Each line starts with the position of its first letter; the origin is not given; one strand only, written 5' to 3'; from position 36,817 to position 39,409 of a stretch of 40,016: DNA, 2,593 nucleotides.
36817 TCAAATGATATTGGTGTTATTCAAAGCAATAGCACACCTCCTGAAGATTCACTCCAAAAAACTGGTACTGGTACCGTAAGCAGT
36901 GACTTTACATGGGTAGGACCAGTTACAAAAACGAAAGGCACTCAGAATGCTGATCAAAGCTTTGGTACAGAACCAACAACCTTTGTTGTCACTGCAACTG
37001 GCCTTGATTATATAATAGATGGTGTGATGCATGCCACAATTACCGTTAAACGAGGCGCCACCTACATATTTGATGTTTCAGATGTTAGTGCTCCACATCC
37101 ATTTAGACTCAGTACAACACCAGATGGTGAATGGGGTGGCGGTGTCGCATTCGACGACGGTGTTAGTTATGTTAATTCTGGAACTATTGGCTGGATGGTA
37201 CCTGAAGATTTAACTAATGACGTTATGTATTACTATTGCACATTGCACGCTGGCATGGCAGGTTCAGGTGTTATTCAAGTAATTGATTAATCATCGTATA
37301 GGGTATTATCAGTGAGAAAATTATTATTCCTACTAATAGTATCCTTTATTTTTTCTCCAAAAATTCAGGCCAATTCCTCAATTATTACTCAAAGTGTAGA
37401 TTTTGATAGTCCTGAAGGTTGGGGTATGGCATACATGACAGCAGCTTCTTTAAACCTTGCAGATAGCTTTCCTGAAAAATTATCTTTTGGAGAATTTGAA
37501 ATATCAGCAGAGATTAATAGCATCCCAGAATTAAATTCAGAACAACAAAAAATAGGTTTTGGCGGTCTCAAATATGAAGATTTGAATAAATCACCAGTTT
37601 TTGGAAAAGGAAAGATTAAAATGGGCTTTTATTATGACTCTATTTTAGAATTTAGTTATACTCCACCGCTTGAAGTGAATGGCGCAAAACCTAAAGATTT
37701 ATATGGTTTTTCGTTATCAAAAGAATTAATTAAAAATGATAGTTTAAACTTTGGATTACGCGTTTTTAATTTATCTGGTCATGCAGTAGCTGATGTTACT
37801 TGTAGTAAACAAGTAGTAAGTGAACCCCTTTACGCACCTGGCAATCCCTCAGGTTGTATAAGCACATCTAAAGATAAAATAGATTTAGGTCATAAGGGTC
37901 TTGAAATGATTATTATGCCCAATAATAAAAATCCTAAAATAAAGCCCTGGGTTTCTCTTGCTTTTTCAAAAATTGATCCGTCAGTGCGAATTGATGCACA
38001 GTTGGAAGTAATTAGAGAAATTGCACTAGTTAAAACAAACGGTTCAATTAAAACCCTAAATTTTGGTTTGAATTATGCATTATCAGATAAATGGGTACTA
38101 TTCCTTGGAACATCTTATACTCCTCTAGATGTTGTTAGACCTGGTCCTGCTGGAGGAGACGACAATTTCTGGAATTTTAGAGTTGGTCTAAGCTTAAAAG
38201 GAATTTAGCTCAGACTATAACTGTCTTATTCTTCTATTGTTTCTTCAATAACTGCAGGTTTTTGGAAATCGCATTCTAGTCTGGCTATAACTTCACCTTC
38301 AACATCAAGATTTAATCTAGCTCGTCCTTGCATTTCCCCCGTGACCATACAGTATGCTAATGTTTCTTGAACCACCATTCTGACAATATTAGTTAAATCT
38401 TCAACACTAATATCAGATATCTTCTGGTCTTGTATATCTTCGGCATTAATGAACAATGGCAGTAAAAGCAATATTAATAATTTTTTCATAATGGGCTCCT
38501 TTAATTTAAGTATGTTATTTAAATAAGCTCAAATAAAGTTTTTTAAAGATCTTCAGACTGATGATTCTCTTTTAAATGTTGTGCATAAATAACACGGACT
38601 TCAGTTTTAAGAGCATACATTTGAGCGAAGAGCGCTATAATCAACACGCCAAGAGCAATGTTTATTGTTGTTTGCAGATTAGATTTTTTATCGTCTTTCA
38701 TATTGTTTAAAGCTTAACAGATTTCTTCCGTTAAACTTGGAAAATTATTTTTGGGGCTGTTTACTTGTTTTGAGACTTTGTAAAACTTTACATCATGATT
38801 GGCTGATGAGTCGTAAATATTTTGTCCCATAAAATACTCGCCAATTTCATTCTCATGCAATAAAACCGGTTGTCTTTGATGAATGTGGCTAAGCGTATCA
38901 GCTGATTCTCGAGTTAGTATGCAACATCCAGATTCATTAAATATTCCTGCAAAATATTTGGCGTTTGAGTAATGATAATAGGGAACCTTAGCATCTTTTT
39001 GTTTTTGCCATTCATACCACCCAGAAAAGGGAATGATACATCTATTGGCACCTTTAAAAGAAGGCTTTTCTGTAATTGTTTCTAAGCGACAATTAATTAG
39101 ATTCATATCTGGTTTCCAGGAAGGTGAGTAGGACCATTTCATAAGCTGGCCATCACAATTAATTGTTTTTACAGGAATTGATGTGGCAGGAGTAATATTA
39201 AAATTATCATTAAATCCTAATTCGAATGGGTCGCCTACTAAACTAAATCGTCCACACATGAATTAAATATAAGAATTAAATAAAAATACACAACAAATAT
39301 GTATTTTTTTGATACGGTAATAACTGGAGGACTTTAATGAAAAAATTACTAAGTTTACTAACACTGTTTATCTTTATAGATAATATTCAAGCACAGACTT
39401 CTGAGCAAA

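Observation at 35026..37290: Unusual modular surface nuclease: lipoprotein anchor, two LTD-like modules flanking a DUF1524 His-Me nuclease, and a C-terminal cupredoxin-like domain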

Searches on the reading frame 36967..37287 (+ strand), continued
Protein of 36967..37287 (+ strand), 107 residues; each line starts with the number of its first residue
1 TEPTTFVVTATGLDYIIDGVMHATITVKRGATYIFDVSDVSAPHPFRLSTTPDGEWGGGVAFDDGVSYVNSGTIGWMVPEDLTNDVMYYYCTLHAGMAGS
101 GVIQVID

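Call 73: search_dna_similar(query=window:36976-37287:+, collection=phages, mode=protein, max_evalue=0.001, max_rows=25)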
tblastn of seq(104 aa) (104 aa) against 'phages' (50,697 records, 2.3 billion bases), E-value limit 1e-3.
Records with a match: 320; places in all: 346; records where one place covers at least 80% of the query: 206.
Best place of each record, by identity: <60% 320.
By first word of the organism name: Synechococcus 241; Cyanophage 54; Prochlorococcus 19; Pelagibacter 2; Marine 2; uncultured 1; phage 1.
By host as written in the record: - 112; Synechococcus 99; Synechococcus sp. WH7803 24; Synechococcus sp. WH8102 13; Synechococcus sp. MW02 11; Synechococcus sp. 9; Synechococcus sp. WH 7803 9; Parasynechococcus marenigrum WH 8102 4; and 19 more.
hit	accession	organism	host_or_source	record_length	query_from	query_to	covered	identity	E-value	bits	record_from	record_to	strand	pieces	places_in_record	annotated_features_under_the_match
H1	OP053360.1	Cyanophage S-TIM66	Synechococcus sp. CC9605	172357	1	98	94%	39.8%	4e-14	72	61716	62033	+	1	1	virion structural protein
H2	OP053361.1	Cyanophage S-TIM61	Synechococcus sp. CC9605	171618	1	98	94%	39.8%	3e-13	69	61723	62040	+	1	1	virion structural protein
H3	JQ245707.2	Cyanophage S-TIM5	Parasynechococcus marenigrum WH 8102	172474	1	98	94%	39.8%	3e-13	69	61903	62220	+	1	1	virion structural protein and packaging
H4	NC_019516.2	Cyanophage S-TIM5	Parasynechococcus marenigrum WH 8102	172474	1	98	94%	39.8%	3e-13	69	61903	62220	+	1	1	virion structural protein and packaging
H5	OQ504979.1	Synechococcus phage S-8S29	Parasynechococcus marenigrum WH 8102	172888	21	103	80%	44.0%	8e-9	57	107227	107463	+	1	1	baseplate wedge tail fiber protein connector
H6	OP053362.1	Cyanophage S-TIM54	Parasynechococcus marenigrum WH 8102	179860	1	98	94%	36.8%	8e-11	62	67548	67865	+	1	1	virion structural protein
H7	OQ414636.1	Pelagibacter phage EXVC032P Baldr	Candidadtus Pelagibacter sp. HTCC1062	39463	2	94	89%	38.6%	1e-8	56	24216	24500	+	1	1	putative tail fiber protein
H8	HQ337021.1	Prochlorococcus phage P-SSM3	Prochlorococcus marinus NATL2A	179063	3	101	95%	36.0%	2e-6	50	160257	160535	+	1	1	hypothetical protein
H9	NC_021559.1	Prochlorococcus phage P-SSM3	Prochlorococcus marinus NATL2A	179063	3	101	95%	36.0%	2e-6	50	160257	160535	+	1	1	baseplate wedge tail fiber protein connector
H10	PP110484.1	Synechococcus phage MA01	Synechococcus sp. MW02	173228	2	96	91%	37.5%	4e-7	52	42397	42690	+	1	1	baseplate wedge tail fiber connector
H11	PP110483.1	Synechococcus phage MA10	Synechococcus sp. MW02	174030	2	96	91%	37.5%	4e-7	52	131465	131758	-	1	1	baseplate wedge tail fiber connector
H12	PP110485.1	Synechococcus phage ME01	Synechococcus sp. MW02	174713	2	96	91%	37.5%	4e-7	52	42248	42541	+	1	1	baseplate wedge tail fiber connector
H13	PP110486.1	Synechococcus phage MC09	Synechococcus sp. MW02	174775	2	96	91%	37.5%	4e-7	52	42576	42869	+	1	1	baseplate wedge tail fiber connector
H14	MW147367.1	Synechococcus phage S-H9-2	Synechococcus sp. WH 8102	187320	3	97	91%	37.1%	9e-6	48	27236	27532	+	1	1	strucutural protein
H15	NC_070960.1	Synechococcus phage S-H9-2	Synechococcus sp. WH 8102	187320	3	97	91%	37.1%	9e-6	48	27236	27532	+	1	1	virion structural protein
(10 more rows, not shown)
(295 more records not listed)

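Call 74: get_annotated_region(hit=H3, flank=300)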
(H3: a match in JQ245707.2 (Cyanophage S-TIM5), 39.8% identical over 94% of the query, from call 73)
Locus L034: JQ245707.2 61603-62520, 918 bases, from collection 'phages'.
description: Cyanophage S-TIM5, complete genome.
organism: Cyanophage S-TIM5 (NCBI taxid 1137745)
taxonomy: Viruses; Duplodnaviria; Heunggongvirae; Uroviricota; Caudoviricetes; Aurunvirus; Aurunvirus STIM5
host: Parasynechococcus marenigrum WH 8102; source: surface waters from the Gulf of Aqaba, Red Sea; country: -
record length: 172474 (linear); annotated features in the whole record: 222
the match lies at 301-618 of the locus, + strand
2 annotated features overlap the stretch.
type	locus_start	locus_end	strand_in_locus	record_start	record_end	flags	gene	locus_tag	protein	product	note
CDS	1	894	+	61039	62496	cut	-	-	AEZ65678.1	virion structural protein and packaging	-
CDS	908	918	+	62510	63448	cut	-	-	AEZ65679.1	virion structural protein and packaging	-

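Call 75: get_annotated_region(hit=H7, flank=300)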
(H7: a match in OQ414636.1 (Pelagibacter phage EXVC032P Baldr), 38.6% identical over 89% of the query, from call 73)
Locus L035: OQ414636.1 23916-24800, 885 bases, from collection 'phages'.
description: Pelagibacter phage EXVC032P Baldr, complete genome.
organism: Pelagibacter phage EXVC032P Baldr (NCBI taxid 3029571)
taxonomy: Viruses; Duplodnaviria; Heunggongvirae; Uroviricota; Caudoviricetes
host: Candidadtus Pelagibacter sp. HTCC1062; source: BATS near Bermuda; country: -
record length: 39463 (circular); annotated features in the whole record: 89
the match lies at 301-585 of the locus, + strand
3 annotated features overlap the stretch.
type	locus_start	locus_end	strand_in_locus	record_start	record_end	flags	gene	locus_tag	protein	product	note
CDS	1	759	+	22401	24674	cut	-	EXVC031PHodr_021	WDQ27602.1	putative tail fiber protein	CPT_C6N2_1062_C8_B_0.3_0000000_vscat_2__len_394 63__circular_021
regulatory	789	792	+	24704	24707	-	-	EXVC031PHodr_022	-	ribosome_binding_site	-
CDS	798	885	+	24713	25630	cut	-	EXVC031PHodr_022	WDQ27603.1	hypothetical protein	CPT_C6N2_1062_C8_B_0.3_0000000_vscat_2__len_394 63__circular_022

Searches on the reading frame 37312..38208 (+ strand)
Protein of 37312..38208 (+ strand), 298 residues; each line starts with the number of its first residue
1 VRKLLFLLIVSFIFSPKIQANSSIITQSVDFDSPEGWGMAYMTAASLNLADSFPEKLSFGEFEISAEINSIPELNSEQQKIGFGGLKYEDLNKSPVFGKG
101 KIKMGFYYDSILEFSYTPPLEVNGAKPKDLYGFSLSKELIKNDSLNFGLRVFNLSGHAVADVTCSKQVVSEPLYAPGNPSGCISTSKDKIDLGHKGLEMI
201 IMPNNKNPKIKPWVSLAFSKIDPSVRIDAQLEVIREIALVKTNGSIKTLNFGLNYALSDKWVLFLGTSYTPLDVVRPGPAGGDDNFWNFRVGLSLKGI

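Call 27: search_protein_families(library=pfam, proteins=[window:37312-38208:+], max_evalue=0.01)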
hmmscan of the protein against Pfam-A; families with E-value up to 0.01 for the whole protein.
window:37312-38208:+ (298 aa): 0 families

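Call 55: search_solved_structures(query=window:37312-38205:+, max_evalue=10)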
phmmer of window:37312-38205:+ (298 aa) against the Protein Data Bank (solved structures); distinct sequences matched with E-value up to 10: 6.
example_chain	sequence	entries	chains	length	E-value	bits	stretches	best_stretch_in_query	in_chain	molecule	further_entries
4d9g_A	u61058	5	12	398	0.15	14.6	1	81-167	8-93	Putative diaminopropionate ammonia-lyase | Diaminopropionate ammonia-lyase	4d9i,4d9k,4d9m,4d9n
4ui9_X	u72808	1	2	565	0.45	13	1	105-157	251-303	ANAPHASE-PROMOTING COMPLEX SUBUNIT 7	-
5khr_X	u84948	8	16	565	0.45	13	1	105-157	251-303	Anaphase-promoting complex subunit 7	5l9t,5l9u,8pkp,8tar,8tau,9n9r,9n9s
5khu_X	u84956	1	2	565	0.46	13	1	105-157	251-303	Anaphase-promoting complex subunit 7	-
5a31_X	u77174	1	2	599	0.49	12.9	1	105-157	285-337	ANAPHASE-PROMOTING COMPLEX SUBUNIT 7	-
5g04_X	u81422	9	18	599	0.49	12.9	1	105-157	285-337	ANAPHASE-PROMOTING COMPLEX SUBUNIT 7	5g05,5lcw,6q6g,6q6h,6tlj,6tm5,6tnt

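Call 80: search_solved_structures(query=A6, max_evalue=10)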
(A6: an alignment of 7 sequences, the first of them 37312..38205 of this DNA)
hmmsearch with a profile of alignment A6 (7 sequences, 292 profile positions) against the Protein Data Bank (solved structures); distinct sequences matched with E-value up to 10: 2.
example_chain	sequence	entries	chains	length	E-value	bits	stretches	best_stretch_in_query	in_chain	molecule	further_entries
5fok_A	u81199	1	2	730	0.0096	18.2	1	230-291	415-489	IRON TRANSPORT OUTER MEMBRANE RECEPTOR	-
5nec_A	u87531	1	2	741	0.086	15.1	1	227-291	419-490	TonB-dependent siderophore receptor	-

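Call 81: search_protein_families(library=ncbifam, proteins=[window:37312-38205:+], max_evalue=1)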
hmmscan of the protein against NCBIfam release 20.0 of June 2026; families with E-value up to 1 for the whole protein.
window:37312-38205:+ (298 aa): 0 families

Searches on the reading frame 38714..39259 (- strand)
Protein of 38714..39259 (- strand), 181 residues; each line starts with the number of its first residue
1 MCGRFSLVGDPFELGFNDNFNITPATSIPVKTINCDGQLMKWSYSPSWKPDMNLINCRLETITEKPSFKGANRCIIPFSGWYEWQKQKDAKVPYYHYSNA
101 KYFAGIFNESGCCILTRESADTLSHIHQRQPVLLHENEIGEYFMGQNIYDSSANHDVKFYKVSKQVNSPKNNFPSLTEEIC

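Call 27: search_protein_families(library=pfam, proteins=[window:38714-39259:-], max_evalue=0.01)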
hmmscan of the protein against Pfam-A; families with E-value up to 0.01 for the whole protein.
window:38714-39259:- (181 aa): 1 family
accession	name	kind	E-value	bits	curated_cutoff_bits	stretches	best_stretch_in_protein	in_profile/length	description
PF02586.19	SRAP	-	7.4e-34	117.6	27.1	1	15-169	28-214/214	SOS response associated peptidase (SRAP)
